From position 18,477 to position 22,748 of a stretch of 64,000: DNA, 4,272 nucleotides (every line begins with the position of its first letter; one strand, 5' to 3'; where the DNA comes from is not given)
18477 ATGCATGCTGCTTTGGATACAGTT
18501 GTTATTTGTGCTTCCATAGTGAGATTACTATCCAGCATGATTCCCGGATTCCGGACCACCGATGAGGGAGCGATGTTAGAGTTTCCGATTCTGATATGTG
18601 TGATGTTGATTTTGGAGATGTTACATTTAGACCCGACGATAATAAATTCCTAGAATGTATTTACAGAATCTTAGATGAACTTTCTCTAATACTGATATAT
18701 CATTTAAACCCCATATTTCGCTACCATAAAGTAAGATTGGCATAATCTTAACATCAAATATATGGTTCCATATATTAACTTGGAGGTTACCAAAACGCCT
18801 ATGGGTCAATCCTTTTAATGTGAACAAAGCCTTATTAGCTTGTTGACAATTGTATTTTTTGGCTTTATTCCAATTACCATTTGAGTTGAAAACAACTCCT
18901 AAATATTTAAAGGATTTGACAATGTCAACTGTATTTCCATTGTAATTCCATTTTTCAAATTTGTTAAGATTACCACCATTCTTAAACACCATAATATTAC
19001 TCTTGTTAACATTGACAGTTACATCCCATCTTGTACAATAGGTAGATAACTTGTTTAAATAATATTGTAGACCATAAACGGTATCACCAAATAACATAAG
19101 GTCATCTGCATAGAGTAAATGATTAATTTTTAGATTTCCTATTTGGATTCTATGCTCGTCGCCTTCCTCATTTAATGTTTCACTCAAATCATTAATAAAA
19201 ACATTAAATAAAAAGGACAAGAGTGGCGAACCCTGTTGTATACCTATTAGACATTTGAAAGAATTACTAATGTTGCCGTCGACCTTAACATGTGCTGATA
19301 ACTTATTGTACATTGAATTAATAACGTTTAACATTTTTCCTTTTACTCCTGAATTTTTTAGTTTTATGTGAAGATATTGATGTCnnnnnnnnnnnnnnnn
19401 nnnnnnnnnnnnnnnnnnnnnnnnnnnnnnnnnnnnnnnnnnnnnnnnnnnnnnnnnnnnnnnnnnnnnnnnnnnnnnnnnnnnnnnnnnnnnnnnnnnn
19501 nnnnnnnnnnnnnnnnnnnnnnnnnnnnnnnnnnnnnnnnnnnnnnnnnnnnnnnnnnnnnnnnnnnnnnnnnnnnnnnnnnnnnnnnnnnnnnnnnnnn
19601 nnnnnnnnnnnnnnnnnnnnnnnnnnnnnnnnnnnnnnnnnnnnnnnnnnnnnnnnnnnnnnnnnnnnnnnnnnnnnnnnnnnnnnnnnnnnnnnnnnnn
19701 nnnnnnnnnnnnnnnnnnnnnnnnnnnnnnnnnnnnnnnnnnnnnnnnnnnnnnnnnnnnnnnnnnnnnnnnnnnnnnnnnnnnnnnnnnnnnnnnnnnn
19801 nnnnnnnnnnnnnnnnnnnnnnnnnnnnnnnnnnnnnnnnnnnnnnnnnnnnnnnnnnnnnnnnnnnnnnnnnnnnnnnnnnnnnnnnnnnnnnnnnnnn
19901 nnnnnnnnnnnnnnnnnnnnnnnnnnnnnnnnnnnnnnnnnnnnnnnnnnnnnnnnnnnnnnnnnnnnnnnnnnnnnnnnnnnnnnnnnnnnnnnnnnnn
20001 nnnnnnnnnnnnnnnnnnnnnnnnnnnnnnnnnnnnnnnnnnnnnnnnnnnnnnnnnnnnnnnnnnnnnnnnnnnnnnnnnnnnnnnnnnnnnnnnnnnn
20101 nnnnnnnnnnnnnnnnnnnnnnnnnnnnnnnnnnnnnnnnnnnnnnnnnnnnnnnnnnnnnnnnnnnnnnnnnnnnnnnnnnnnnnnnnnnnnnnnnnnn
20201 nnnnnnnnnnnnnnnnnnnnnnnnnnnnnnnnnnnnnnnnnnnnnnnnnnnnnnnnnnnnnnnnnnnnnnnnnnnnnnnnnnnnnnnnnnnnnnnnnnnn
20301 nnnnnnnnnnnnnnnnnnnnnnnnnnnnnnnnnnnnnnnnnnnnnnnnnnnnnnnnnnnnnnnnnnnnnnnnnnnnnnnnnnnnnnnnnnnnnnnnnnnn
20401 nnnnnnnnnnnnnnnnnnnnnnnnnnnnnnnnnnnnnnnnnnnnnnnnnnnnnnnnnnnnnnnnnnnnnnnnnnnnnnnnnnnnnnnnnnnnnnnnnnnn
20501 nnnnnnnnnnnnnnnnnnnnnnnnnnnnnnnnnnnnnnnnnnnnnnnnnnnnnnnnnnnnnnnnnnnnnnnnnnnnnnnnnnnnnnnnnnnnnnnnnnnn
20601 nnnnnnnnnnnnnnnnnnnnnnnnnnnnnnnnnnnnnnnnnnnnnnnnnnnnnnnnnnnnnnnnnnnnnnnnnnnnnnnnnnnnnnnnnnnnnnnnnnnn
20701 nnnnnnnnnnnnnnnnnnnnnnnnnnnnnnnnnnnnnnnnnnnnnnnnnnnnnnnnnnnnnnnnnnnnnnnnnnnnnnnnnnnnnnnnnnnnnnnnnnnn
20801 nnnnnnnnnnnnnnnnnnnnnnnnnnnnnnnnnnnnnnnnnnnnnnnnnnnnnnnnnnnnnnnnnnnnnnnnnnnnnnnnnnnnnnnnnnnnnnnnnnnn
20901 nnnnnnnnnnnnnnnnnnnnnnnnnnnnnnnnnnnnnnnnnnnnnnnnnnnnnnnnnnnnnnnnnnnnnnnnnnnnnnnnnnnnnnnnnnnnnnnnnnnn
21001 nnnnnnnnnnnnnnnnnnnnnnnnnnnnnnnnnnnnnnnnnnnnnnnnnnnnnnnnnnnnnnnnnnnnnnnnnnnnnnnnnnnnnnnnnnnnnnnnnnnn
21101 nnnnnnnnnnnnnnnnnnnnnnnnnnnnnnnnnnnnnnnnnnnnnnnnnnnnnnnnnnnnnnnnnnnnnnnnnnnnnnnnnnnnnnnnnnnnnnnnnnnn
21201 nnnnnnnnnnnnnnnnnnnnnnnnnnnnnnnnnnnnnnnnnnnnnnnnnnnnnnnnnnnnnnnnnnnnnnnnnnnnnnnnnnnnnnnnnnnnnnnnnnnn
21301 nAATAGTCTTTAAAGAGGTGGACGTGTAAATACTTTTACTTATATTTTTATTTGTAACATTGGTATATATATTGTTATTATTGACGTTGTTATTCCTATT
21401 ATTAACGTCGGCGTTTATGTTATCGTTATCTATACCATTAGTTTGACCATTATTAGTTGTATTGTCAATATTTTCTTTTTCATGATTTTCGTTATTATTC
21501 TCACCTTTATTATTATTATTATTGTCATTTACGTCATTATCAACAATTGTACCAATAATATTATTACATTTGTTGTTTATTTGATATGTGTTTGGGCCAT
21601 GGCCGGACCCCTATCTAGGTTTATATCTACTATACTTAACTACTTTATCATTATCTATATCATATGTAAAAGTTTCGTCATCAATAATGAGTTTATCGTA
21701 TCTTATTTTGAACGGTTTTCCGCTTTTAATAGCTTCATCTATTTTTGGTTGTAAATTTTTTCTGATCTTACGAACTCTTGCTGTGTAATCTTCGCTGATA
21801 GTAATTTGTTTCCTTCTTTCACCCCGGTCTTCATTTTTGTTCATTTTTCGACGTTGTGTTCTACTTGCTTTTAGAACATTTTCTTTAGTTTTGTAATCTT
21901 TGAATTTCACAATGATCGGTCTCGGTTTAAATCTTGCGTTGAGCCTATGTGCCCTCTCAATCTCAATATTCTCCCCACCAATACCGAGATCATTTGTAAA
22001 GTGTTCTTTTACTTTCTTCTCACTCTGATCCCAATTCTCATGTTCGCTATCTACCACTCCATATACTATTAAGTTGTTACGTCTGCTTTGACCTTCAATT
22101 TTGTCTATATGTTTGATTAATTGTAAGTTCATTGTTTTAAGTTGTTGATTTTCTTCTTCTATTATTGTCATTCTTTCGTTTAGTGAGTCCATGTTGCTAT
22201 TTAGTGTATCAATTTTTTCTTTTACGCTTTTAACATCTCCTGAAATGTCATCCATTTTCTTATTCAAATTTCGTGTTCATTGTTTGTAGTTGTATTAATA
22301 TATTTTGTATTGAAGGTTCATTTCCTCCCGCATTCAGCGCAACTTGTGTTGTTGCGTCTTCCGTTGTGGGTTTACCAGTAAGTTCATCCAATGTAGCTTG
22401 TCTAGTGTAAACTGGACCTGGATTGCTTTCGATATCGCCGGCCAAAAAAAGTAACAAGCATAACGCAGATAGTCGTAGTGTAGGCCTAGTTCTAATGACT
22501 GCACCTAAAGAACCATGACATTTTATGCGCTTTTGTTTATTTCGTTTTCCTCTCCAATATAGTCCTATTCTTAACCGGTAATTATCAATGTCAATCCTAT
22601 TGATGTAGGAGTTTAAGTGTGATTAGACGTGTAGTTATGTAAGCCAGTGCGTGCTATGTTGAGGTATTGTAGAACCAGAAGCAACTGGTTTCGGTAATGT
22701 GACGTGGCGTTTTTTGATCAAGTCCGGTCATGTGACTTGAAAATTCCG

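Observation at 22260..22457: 2A-type ribosome-skipping motif at the N-terminus of the L1-like element ORF1 region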

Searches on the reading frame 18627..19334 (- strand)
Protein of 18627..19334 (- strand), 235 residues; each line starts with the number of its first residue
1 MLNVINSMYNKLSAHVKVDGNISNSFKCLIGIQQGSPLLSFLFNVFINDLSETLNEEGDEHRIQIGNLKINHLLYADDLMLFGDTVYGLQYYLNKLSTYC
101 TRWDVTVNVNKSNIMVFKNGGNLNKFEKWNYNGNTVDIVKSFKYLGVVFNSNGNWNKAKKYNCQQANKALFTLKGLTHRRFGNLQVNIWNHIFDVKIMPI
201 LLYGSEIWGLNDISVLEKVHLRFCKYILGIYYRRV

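Call 4: search_protein_families(library=pfam, proteins=[window:18627-19334:-], max_evalue=0.01)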
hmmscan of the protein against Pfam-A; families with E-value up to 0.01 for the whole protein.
window:18627-19334:- (235 aa): 1 family
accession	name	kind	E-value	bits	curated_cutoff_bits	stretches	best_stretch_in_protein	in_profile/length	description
PF00078.32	RVT_1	-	1.3e-14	54.9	29.6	1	4-148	101-204/205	Reverse transcriptase (RNA-dependent DNA polymerase)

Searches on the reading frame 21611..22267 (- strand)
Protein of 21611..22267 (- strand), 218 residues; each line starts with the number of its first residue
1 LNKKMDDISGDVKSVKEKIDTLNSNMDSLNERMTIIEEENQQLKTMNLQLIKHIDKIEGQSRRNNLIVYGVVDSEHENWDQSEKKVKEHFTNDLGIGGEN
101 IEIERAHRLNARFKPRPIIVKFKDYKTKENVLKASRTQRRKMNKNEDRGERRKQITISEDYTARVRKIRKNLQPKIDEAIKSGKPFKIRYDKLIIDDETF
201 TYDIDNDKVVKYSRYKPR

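Call 4: search_protein_families(library=pfam, proteins=[window:21611-22267:-], max_evalue=0.01)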
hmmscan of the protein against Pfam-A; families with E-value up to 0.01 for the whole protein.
window:21611-22267:- (218 aa): 3 families
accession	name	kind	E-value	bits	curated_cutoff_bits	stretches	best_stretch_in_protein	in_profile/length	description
PF02994.20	Transposase_22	-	0.0012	19.6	22.4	1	63-142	1-87/98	L1 transposable element RBD-like domain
PF06156.18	YabA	-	0.0047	17.9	30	1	6-73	4-53/103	Initiation control protein YabA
PF01166.23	TSC22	-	0.0052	17.3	30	0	15-45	12-42/57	TSC-22/dip/bun family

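Call 39: search_solved_structures(query=A2, max_evalue=0.1, show_alignments=1)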
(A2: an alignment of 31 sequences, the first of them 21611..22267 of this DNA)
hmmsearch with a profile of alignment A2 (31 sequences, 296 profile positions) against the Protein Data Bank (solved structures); distinct sequences matched with E-value up to 0.1: 222 (the best 60 are shown).
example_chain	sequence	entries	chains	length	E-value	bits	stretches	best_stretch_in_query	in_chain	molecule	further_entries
2ykp_A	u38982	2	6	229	7.9e-17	64.5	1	73-241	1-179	LINE-1 ORF1P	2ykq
2yko_A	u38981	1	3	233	1.4e-16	63.7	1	73-241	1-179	LINE-1 ORF1P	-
2ldy_A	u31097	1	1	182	3.1e-12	49.4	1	126-241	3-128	ORF1 codes for a 40 kDa product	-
2w7a_A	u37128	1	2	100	1.9e-08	37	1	126-202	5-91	LINE-1 ORF1P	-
8qae_A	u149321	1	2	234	1.1e-06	31.1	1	44-115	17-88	sc-apCC-6-SLLA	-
2yo3_A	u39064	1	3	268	1.4e-06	30.8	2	48-109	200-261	GENERAL CONTROL PROTEIN GCN4, PUTATIVE INNER MEMBRANE PROTEIN, GENERAL CONTROL PROTEIN GCN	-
8qox_B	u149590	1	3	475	3.9e-06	29.4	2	47-111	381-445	Conserved membrane protein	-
8p4y_A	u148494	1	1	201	4.2e-06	29.3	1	49-121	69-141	Protein origami triangle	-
6b3o_A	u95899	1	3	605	6.6e-06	28.6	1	57-114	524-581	Spike glycoprotein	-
4lin_A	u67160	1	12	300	7.3e-06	28.5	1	34-121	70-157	Tail needle protein gp26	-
6gao_A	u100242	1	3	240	8.9e-06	28.2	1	42-119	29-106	Outer capsid protein sigma-1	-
2efr_A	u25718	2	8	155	1.1e-05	27.9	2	58-113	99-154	General control protein GCN4 and Tropomyosin 1 alpha chain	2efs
7zr2_A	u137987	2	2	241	2.9e-05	26.5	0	40-115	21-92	Spike protein S2',Chimeric protein mimic of SARS-CoV-2 Spike HR1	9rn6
6gaj_A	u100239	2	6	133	3.5e-05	26.2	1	42-119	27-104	Outer capsid protein sigma-1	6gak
6z26_A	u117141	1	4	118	5.2e-05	25.7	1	33-120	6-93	Spindle assembly abnormal protein 6 homolog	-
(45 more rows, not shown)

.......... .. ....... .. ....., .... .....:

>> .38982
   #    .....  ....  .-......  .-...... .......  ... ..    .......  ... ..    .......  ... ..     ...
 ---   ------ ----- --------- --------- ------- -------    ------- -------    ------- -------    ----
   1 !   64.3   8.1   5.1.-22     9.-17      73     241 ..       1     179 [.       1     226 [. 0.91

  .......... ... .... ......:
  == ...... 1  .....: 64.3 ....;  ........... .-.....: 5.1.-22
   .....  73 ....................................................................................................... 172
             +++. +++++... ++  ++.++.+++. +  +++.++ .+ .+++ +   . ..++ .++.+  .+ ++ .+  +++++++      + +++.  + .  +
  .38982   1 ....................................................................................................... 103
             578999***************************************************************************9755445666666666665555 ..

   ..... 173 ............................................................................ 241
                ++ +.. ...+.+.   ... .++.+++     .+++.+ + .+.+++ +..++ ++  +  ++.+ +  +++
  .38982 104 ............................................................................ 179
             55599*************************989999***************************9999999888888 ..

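Call 51: predict_structure(alignment_id=A2)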
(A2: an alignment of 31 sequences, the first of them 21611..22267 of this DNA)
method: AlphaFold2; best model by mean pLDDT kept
length: 218 residues; sequences in the alignment: 31
mean_pLDDT: 93.4   pTM: 0.78
mean pLDDT of the five models: 93.4, 93.1, 92.4, 91.6, 91.1
residues with pLDDT >= 90: 189; 70-90: 22; 50-70: 5; < 50: 2
segments of 3 or more residues with pLDDT < 50: none
pLDDT, mean of each block of 10 residues (from residue 1): 88 96 97 98 96 95 97 96 97 90 97 96 97 94 80 87 96 97 96 97 96 68
secondary structure, 60 per line:
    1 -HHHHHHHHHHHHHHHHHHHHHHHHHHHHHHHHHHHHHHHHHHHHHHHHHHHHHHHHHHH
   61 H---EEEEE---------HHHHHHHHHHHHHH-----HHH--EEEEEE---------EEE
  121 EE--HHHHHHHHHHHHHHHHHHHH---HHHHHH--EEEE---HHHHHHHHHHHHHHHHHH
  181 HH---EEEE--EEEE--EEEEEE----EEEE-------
elements in order: H2-61 E65-69 H79-92 E103-108 E118-122 H125-144 H148-153 E156-159 H163-182 E186-189 E192-195 E198-203 E208-211

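Call 54: fold_search(model_id=the predicted structure, library=pdb)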
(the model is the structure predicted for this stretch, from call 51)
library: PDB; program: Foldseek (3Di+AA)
matches with E <= 10: 875; with E <= 0.001: 11
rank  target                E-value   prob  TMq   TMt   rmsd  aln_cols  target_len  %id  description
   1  2yko_A                5.8e-09  1.00  0.65  0.69   5.6       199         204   20  Structure of the human LINE-1 ORF1p trimer (released 2011-08-10)
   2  2ykp_A                1.1e-08  1.00  0.66  0.71   5.4       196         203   19  Structure of the human LINE-1 ORF1p trimer (released 2011-08-10)
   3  2ykp_C                2.1e-08  1.00  0.63  0.69   5.5       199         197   17  Structure of the human LINE-1 ORF1p trimer (released 2011-08-10)
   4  2ykq_A                2.8e-08  1.00  0.62  0.67   5.7       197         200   18  Structure of the human LINE-1 ORF1p trimer (released 2011-08-10)
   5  2ykq_C                6.5e-08  1.00  0.60  0.65   5.7       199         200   18  Structure of the human LINE-1 ORF1p trimer (released 2011-08-10)
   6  2yko_C                6.5e-08  1.00  0.46  0.49   7.4       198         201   21  Structure of the human LINE-1 ORF1p trimer (released 2011-08-10)
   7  2ykq_B                8.9e-08  1.00  0.58  0.64   5.9       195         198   18  Structure of the human LINE-1 ORF1p trimer (released 2011-08-10)
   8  2ykp_B                1.4e-07  1.00  0.65  0.70   6.1       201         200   17  Structure of the human LINE-1 ORF1p trimer (released 2011-08-10)
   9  2ldy_MODEL_1_A        4.0e-07  1.00  0.36  0.44   8.7       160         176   19  Solution structure of the RMM-CTD domains of human LINE-1 ORF1p (released 2011-09-21)
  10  2yko_B                1.5e-06  1.00  0.62  0.70   6.1       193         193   16  Structure of the human LINE-1 ORF1p trimer (released 2011-08-10)
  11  2w7a_A                1.1e-04  1.00  0.34  0.70   4.2       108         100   25  Structure of the human LINE-1 ORF1p central domain (released 2009-01-27)
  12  9bln_o                3.4e-02  0.99  0.27  0.61   5.4       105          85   10  The structure of human Pdcd4 bound to the 40S-eIF4A-eIF3-eIF1 complex (released 2024-09-04)
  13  3tp2_A                3.4e-02  0.98  0.26  0.25   7.1       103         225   16  Crystal Structure of the Splicing Factor Cwc2 from yeast (released 2012-03-14)
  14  5gmk_R                3.8e-02  0.75  0.23  0.20  12.9       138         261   14  Cryo-EM structure of the Catalytic Step I spliceosome (C complex) at 3.4 angstrom resolution (released 2016-08-17)
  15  5tbx_A                4.6e-02  0.98  0.25  0.59   6.3       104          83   15  hnRNP A18 RNA Recognition Motif (released 2017-04-12)
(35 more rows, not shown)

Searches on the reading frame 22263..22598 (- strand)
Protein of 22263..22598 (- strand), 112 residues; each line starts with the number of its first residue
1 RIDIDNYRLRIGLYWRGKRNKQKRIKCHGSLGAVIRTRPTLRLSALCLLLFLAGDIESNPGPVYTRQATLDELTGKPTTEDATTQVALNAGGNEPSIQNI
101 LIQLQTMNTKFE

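Call 63: search_protein_representatives(alignment_id=A3)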
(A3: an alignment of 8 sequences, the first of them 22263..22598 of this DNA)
Query: 8 sequences, 367 profile positions. Proteins with E-value up to 0.001 (for the whole library): 31883; up to 1e-10: 11690; up to 1e-30: 1087. The best 150 are listed.
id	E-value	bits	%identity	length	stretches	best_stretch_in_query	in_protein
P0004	6.0e-152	522.3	-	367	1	1-367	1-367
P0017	3.7e-141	486.8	-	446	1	1-367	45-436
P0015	3.6e-121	421.0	-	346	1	2-364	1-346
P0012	7.0e-112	390.5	-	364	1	1-318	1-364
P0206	2.2e-106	372.4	-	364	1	2-347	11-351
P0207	1.8e-103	362.8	-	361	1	1-321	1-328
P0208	3.6e-103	361.8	-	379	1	1-350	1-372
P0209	5.0e-98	344.9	-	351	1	1-339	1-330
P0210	3.3e-96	338.9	-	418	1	1-359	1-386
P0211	1.0e-95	337.3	-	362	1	7-339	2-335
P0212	9.5e-95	334.1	-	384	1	1-344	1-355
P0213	1.4e-94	333.6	-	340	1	51-356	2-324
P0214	6.1e-91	321.6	-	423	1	1-343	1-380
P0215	1.7e-90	320.1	-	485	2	98-358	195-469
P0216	3.7e-87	309.1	-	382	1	43-346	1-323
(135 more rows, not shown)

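Call 72: search_protein_families(library=pfam, proteins=[P0208], max_evalue=1)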
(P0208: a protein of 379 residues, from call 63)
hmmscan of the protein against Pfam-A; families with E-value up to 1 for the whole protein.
P0208 (379 aa): 11 families
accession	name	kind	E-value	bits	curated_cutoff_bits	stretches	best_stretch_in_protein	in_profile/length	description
PF06005.17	ZapB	-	0.0013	19.6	31.5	1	157-217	11-53/71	Cell division protein ZapB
PF04977.20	DivIC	-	0.006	16.8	28.9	1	159-195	19-55/80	Septum formation initiator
PF02183.23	HALZ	-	0.019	15.5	28.1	1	168-193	16-41/43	Homeobox associated leucine zipper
PF06009.19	Laminin_II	-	0.027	14.9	33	1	135-205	16-86/138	Laminin Domain II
PF21924.1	XRCC4_CC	-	0.031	14.8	27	1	166-195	18-47/78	XRCC4 coiled-coil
PF10046.14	BLOC1_2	-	0.056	14.2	33.4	1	127-203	12-90/96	Biogenesis of lysosome-related organelles complex-1 subunit 2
PF14661.11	HAUS6_N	-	0.075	13.1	26.4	1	127-220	145-219/233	HAUS augmin-like complex subunit 6 N-terminus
PF01166.23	TSC22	-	0.078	13.6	30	1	155-188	12-45/57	TSC-22/dip/bun family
PF00170.26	bZIP_1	-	0.11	13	27.6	1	166-199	28-61/64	bZIP transcription factor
PF14942.11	Muted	-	0.35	11.5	26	1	130-203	49-119/146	Organelle biogenesis, Muted-like protein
PF06156.18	YabA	-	0.69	11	30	1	146-193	11-58/103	Initiation control protein YabA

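Call 79: predict_structure(alignment_id=A3)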
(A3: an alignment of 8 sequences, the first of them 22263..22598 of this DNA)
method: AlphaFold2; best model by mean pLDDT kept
length: 112 residues; sequences in the alignment: 8
mean_pLDDT: 59.9   pTM: 0.23
mean pLDDT of the five models: 59.9, 59.0, 58.8, 55.8, 55.5
residues with pLDDT >= 90: 0; 70-90: 21; 50-70: 66; < 50: 25
segments of 3 or more residues with pLDDT < 50: 70-72, 74-78, 85-94
pLDDT, mean of each block of 10 residues (from residue 1): 66 59 55 61 79 64 53 50 47 55 71 51
secondary structure, 60 per line:
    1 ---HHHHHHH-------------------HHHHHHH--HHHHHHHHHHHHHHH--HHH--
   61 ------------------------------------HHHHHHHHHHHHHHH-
elements in order: H4-10 H30-36 H39-53 H97-111
